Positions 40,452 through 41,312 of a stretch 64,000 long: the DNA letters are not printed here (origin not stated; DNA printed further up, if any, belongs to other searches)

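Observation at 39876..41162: Type IV prepilin-like protein next to a 2Fe-2S ferredoxin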

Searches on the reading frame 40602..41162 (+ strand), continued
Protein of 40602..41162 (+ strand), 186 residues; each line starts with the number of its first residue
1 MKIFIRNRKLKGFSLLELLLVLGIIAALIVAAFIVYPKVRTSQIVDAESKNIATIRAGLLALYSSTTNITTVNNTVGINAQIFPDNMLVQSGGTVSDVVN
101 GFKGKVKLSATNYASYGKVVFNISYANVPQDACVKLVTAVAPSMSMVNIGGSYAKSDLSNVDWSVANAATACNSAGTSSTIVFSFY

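Call 21: list_cluster_members(proteins=[P0002, P0001])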
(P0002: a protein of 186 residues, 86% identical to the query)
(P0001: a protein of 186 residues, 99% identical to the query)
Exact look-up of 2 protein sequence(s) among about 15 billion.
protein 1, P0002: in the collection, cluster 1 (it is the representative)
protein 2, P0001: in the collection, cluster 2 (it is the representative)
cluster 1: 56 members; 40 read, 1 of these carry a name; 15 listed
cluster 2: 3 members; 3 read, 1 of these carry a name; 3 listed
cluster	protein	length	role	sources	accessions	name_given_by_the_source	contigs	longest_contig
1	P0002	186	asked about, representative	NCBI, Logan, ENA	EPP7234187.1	type 4 pilus major pilin [Shigella flexneri]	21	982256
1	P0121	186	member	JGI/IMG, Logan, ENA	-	-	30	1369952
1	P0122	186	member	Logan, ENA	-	-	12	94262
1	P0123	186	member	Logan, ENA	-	-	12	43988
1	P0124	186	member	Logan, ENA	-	-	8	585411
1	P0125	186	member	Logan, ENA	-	-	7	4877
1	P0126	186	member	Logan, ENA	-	-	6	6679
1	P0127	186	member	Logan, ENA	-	-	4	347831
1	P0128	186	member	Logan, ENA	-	-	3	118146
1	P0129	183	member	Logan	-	-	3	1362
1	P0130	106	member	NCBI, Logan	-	-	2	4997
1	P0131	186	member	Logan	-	-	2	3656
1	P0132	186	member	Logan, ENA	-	-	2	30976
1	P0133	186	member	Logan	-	-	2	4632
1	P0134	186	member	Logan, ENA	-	-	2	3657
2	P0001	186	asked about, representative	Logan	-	-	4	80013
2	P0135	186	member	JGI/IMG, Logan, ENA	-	prepilin-type N-terminal cleavage/methylation domain-containing protein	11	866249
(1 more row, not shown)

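Call 28: search_dna_similar(query=window:40602-41162:+, collection=plasmids, mode=protein, max_rows=25)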
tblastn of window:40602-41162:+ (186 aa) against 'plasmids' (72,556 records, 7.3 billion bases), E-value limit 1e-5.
Records with a match: 20; places in all: 20; records where one place covers at least 80% of the query: 20.
Best place of each record, by identity: <60% 20.
By first word of the organism name: Klebsiella 8; Citrobacter 5; Salmonella 4; Escherichia 1; Enterobacteriaceae 1; Raoultella 1.
By predicted mobility (MOB-suite, as given by PLSDB): non-mobilizable 20.
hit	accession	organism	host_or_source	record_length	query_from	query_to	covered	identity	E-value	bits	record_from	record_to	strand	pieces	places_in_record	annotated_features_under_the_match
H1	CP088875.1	Escherichia coli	Homo sapiens,blood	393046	6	162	84%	52.2%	5e-19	91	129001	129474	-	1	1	prepilin-type N-terminal cleavage/methylation domain-containing ...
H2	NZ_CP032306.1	Salmonella enterica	Plant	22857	1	184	99%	42.6%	1e-17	86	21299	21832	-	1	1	type 4 pilus major pilin | hypothetical protein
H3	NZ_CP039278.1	Salmonella enterica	Homo sapiens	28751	3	184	98%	42.5%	6e-14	76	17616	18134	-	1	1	type 4 pilus major pilin | hypothetical protein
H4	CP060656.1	Citrobacter freundii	Homo sapiens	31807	3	184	98%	40.1%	3e-14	77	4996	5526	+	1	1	prepilin-type N-terminal cleavage/methylation domain-containing ...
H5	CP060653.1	Citrobacter freundii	Homo sapiens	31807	3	184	98%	40.1%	3e-14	77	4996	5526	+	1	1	prepilin-type N-terminal cleavage/methylation domain-containing ...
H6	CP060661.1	Citrobacter freundii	Homo sapiens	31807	3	184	98%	40.1%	3e-14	77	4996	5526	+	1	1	prepilin-type N-terminal cleavage/methylation domain-containing ...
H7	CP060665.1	Citrobacter freundii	Homo sapiens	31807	3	184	98%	40.1%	3e-14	77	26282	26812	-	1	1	prepilin-type N-terminal cleavage/methylation domain-containing ...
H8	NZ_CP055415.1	Klebsiella grimontii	culture,Wastewater effluent sample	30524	3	184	98%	40.1%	3e-14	77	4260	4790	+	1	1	type 4 pilus major pilin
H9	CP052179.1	Klebsiella pneumoniae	Homo sapiens,blood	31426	3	184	98%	40.1%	3e-14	77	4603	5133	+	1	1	prepilin-type N-terminal cleavage/methylation domain-containing ...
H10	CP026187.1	Enterobacteriaceae bacterium ENNIH2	-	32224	3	184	98%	40.1%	3e-14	77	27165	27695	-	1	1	prepilin-type cleavage/methylation domain-containing protein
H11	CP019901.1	Raoultella planticola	Homo sapiens,blood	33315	3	184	98%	40.1%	3e-14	77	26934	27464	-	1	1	prepilin-type cleavage/methylation domain-containing protein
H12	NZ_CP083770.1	Klebsiella pneumoniae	Homo sapiens,throat swab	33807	4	184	97%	40.3%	6e-14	76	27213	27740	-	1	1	type 4 pilus major pilin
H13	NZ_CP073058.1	Klebsiella pneumoniae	Homo sapiens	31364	3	184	98%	39.0%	1e-13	75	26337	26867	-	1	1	type 4 pilus major pilin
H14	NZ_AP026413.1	Klebsiella quasipneumoniae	-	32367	3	184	98%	39.0%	1e-13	75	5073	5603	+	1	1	type 4 pilus major pilin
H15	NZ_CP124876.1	Klebsiella pneumoniae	Homo sapiens,urine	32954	3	184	98%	39.0%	1e-13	75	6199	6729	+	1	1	type 4 pilus major pilin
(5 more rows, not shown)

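Call 29: get_annotated_region(hit=H2, flank=12000)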
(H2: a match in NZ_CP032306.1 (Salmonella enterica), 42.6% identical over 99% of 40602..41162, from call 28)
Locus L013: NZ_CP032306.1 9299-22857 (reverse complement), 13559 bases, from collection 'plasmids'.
description: Salmonella enterica subsp. enterica serovar Braenderup strain FORC93 plasmid unnamed2, complete sequence
organism: Salmonella enterica (NCBI taxid 149391)
taxonomy: Bacteria; Pseudomonadota; Gammaproteobacteria; Enterobacterales; Enterobacteriaceae; Salmonella; Salmonella enterica
host: -; source: Plant; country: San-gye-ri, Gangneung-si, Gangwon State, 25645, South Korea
typing (MOB-suite, as given by PLSDB): non-mobilizable
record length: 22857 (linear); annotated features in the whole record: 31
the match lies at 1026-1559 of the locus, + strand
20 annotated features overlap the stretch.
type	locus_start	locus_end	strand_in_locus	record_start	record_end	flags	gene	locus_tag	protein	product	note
CDS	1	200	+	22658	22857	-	-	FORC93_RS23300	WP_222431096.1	hypothetical protein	-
CDS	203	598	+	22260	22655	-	-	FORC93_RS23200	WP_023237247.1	hypothetical protein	-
CDS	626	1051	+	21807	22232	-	-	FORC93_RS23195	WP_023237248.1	hypothetical protein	-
CDS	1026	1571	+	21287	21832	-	-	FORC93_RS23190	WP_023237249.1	type 4 pilus major pilin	-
CDS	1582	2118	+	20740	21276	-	-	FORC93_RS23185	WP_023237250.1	type II secretion system protein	-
CDS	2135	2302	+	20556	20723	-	-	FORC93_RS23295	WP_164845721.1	hypothetical protein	-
CDS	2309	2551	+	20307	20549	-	-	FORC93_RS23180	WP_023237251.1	hypothetical protein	-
CDS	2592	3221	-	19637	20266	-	-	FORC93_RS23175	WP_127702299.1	hypothetical protein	-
CDS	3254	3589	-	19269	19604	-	-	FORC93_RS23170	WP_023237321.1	hypothetical protein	-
CDS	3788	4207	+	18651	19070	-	-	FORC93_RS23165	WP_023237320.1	H-NS family nucleoid-associated regulatory protein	GO:0006355 - regulation of DNA-templated transcription [Evidence IEA]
CDS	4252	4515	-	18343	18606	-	-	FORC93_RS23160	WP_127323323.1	hypothetical protein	-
CDS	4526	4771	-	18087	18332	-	-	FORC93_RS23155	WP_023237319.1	hypothetical protein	-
CDS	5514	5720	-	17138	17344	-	-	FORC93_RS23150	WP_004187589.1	hypothetical protein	-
CDS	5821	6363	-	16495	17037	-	-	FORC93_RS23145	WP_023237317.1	hypothetical protein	-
CDS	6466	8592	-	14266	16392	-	-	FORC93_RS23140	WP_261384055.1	DotA/TraY family protein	-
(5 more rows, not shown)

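Call 38: find_encoding_contigs(protein=P0005, flank=6000, max_places=2)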
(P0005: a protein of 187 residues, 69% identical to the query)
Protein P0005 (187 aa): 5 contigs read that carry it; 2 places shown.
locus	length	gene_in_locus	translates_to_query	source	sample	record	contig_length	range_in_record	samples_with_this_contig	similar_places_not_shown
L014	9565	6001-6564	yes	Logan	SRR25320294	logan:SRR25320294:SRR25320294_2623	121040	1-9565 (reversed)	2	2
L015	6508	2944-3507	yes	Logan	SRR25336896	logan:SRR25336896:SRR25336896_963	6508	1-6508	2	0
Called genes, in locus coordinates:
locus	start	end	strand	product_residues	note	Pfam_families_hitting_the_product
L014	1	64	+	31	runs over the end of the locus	-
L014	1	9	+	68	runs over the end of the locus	-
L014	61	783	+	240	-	PF27765:UCP032817-like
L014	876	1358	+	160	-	PF00583:Acetyltransf_1, PF13508:Acetyltransf_7 (weak)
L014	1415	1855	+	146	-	-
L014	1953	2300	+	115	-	-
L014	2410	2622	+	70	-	-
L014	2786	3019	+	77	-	-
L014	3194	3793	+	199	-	PF07963:N_methyl (weak), PF05307:Bundlin (weak), PF08805:PilS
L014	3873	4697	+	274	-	-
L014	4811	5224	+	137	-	-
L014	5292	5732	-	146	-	-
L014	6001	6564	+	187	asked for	PF07963:N_methyl (weak), PF05307:Bundlin (weak), PF08805:PilS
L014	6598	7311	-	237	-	-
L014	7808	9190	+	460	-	-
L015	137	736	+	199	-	PF07963:N_methyl (weak), PF05307:Bundlin (weak), PF08805:PilS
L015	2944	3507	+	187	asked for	PF07963:N_methyl (weak), PF05307:Bundlin (weak), PF08805:PilS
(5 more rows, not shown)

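Call 39: find_encoding_contigs(protein=P0014, flank=6000, max_places=2)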
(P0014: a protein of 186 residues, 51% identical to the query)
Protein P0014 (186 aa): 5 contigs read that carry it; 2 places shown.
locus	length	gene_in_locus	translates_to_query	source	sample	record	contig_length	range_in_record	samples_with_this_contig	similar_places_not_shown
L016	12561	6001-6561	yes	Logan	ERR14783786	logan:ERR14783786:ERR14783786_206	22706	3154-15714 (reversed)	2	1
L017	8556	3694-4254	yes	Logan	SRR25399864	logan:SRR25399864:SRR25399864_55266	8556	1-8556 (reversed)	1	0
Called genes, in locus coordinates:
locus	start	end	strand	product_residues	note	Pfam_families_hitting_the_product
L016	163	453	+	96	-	-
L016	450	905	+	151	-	-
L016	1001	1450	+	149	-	-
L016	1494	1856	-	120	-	-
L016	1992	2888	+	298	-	-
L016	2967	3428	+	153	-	PF22327:Nudt16-like, PF00293:NUDIX (weak)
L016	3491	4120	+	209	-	-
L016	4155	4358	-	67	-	-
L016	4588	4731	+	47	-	-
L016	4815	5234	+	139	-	-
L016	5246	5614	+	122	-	-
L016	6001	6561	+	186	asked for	PF07963:N_methyl (weak), PF05307:Bundlin (weak), PF08805:PilS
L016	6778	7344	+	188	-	PF07963:N_methyl (faint), PF05307:Bundlin, PF08805:PilS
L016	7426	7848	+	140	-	-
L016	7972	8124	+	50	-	-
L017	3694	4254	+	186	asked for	PF07963:N_methyl (weak), PF05307:Bundlin (weak), PF08805:PilS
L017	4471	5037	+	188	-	PF07963:N_methyl (faint), PF05307:Bundlin, PF08805:PilS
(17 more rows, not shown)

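Call 45: search_solved_structures(query=window:40602-41162:+, max_evalue=0.01, show_alignments=2)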
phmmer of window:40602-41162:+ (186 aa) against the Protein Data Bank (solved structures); distinct sequences matched with E-value up to 0.01: 2.
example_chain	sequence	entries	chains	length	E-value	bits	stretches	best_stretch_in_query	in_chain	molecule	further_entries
9egp_A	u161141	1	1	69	0.003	20.9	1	8-54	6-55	Geopilin domain 1 protein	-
7tgg_A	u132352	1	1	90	0.0079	19.5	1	5-60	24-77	Geopilin domain 1 protein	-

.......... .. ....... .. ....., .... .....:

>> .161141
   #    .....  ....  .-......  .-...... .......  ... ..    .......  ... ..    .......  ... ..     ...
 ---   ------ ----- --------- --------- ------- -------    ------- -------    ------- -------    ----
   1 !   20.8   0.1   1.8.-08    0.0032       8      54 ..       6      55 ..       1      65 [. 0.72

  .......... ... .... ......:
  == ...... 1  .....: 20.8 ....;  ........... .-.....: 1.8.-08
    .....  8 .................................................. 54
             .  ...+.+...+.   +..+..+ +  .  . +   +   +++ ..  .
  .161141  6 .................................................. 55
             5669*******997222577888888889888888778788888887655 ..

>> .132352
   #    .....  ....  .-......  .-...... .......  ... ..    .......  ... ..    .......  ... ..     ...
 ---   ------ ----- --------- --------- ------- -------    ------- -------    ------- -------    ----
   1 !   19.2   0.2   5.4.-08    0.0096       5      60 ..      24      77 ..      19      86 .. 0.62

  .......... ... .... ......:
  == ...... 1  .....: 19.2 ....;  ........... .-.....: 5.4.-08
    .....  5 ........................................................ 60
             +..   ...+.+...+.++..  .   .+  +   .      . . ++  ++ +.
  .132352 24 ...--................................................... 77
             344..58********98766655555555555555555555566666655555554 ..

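Call 52: predict_structure(alignment_id=A2)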
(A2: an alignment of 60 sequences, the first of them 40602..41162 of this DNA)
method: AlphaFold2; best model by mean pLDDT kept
length: 186 residues; sequences in the alignment: 60
mean_pLDDT: 86.0   pTM: 0.75
mean pLDDT of the five models: 86.0, 85.2, 83.6, 82.9, 79.0
residues with pLDDT >= 90: 95; 70-90: 74; 50-70: 15; < 50: 2
segments of 3 or more residues with pLDDT < 50: none
pLDDT, mean of each block of 10 residues (from residue 1): 52 78 93 80 89 94 75 89 91 86 92 80 93 92 93 89 91 87 94
secondary structure, 60 per line:
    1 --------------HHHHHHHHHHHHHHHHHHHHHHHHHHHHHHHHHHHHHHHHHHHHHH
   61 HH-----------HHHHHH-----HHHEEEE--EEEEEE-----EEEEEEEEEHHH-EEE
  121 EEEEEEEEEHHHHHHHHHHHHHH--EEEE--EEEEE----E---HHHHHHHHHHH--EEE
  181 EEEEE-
elements in order: H15-62 H74-79 E88-91 E94-99 E105-113 E118-129 H130-143 E146-149 E152-156 H165-175 E178-185

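Call 55: fold_search(model_id=the predicted structure, library=pdb)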
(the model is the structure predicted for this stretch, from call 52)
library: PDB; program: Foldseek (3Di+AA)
matches with E <= 10: 217; with E <= 0.001: 15
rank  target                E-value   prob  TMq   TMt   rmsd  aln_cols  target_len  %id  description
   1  9iuf_A                8.4e-07  1.00  0.68  0.61   4.5       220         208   16  Cryo-EM structure of the type IVb pilus from enterotoxigenic Escherichia coli (released 2025-05-28)
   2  8uhf_B                6.9e-06  1.00  0.66  0.62   4.3       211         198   17  Cryo-EM of Vibrio cholerae toxin co-regulated pilus - asymmetric reconstruction (released 2023-12-06)
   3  3fhu_A                7.8e-06  1.00  0.53  0.65   4.6       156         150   20  Crystal structure of type IV b pilin from Salmonella typhi (released 2009-10-20)
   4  3hrv_B                1.7e-05  1.00  0.54  0.59   5.3       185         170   17  Crystal structure of TcpA, a Type IV pilin from Vibrio cholerae El Tor biotype (released 2010-06-16)
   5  8uhf_E                1.8e-05  1.00  0.62  0.61   6.4       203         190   18  Cryo-EM of Vibrio cholerae toxin co-regulated pilus - asymmetric reconstruction (released 2023-12-06)
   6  8uhf_F                2.4e-05  1.00  0.56  0.55   5.4       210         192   16  Cryo-EM of Vibrio cholerae toxin co-regulated pilus - asymmetric reconstruction (released 2023-12-06)
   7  3s0t_B                3.3e-05  1.00  0.58  0.60   4.2       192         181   14  Crystal structure of the CofA Type IV pilin subunit from enterotoxigenic E. coli (released 2012-04-11)
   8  3s0t_A                6.4e-05  1.00  0.54  0.56   5.9       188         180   13  Crystal structure of the CofA Type IV pilin subunit from enterotoxigenic E. coli (released 2012-04-11)
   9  8uhf_H                1.4e-04  1.00  0.67  0.66   3.8       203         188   15  Cryo-EM of Vibrio cholerae toxin co-regulated pilus - asymmetric reconstruction (released 2023-12-06)
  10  8uhf_A                1.4e-04  1.00  0.62  0.60   6.0       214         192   17  Cryo-EM of Vibrio cholerae toxin co-regulated pilus - asymmetric reconstruction (released 2023-12-06)
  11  3hrv_A                1.4e-04  1.00  0.49  0.52   5.7       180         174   16  Crystal structure of TcpA, a Type IV pilin from Vibrio cholerae El Tor biotype (released 2010-06-16)
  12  8uhf_I                1.4e-04  1.00  0.55  0.53   7.2       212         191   18  Cryo-EM of Vibrio cholerae toxin co-regulated pilus - asymmetric reconstruction (released 2023-12-06)
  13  8uhf_D                2.3e-04  1.00  0.62  0.61   4.6       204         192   17  Cryo-EM of Vibrio cholerae toxin co-regulated pilus - asymmetric reconstruction (released 2023-12-06)
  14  3vor                  2.4e-04  1.00  0.51  0.52   6.7       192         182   12  Crystal Structure Analysis of the CofA (released 2012-09-26)
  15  1oqv_A                9.1e-04  1.00  0.53  0.58   5.4       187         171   16  Structure of TcpA, the Type IV pilin subunit from the toxin co-regulated pilus of Vibrio cholerae classical biotype (released 2003-06-03)
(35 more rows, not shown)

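Call 56: find_related_loci(query=A1, collection=viral_contigs, flank=10000)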
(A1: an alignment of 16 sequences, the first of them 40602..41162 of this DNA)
Query A1 (186 aa) in viral_contigs; peptide patterns used: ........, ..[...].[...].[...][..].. (x = any residue, [..] = any of these).
139 stretches matched a pattern; 10 encode a relative of the query (tblastn E <= 1e-3); 9 distinct loci.
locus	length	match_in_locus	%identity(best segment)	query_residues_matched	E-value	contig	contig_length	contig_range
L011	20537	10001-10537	87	8-186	4e-95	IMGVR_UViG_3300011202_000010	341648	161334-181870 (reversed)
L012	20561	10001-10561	64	1-185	5e-68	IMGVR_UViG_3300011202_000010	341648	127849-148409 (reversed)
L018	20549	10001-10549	48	3-184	6e-39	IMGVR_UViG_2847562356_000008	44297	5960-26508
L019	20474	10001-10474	52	6-162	8e-38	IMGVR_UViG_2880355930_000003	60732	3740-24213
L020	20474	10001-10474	51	6-162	1e-36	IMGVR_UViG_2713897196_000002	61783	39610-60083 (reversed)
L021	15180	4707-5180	52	6-162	4e-36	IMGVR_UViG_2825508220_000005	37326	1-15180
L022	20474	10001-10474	50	6-162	5e-36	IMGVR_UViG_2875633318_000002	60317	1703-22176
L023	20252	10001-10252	54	7-87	3e-21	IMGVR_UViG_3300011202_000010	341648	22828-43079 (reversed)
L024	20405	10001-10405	31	2-148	3e-12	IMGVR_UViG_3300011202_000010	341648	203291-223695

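Call 59: search_protein_families(library=pfam, proteins=[L023:9290-9835:+, L023:9998-10390:+, L023:10397-10981:+, L023:13369-15048:+, L023:7223-8299:-, L023:11093-11854:+, L024:10004-10936:+, L024:7226-9739:-, L024:13726-14760:-, L024:12455-13189:-], max_evalue=0.01)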
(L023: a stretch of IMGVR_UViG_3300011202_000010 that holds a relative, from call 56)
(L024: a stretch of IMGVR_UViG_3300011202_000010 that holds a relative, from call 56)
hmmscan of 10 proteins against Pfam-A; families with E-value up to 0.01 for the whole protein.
L023:9290-9835:+ (181 aa): 0 families

L023:9998-10390:+ (130 aa): 2 families
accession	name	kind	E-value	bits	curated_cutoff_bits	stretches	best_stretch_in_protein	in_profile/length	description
PF08805.16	PilS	-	1.8e-08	35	22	1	39-104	3-65/138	PilS N terminal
PF07963.17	N_methyl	-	9.8e-07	28.5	21.2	1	3-28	2-27/27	Prokaryotic N-terminal methylation motif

L023:10397-10981:+ (194 aa): 0 families

L023:13369-15048:+ (559 aa): 1 family
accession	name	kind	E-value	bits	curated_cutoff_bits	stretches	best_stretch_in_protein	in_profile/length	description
PF05731.17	TROVE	-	3.7e-06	26.8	23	1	264-333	275-351/442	TROVE domain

L023:7223-8299:- (358 aa): 0 families

L023:11093-11854:+ (253 aa): 0 families

L024:10004-10936:+ (310 aa): 1 family
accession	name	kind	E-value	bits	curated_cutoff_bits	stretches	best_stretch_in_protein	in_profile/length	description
PF07963.17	N_methyl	-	0.0016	18.4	21.2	1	4-28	3-27/27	Prokaryotic N-terminal methylation motif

L024:7226-9739:- (837 aa): 5 families
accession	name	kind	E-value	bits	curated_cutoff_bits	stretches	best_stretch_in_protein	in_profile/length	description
PF00488.27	MutS_V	-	5.8e-78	261.6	30.2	1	605-791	2-188/188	MutS domain V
PF01624.25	MutS_I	-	1.2e-40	138.7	20.6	1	11-120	1-112/113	MutS domain I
PF05192.23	MutS_III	-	8e-36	124.6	34.1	1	268-554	1-194/194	MutS domain III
PF05190.23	MutS_IV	-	2.2e-25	89.2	22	1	423-513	1-91/92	MutS family domain IV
PF05188.22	MutS_II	-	7.1e-13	49.5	25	1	130-252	2-133/133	MutS domain II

L024:13726-14760:- (344 aa): 1 family
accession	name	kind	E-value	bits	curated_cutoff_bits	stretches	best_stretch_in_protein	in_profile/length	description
PF04055.27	Radical_SAM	-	0.0024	18.5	29.5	1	118-213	69-158/166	Radical SAM superfamily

L024:12455-13189:- (244 aa): 1 family
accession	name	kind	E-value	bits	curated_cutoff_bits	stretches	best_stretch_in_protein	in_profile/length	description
PF24591.1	Phage_YunG-like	-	0.0081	16.4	27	0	57-147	11-71/99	Phage YunG-like protein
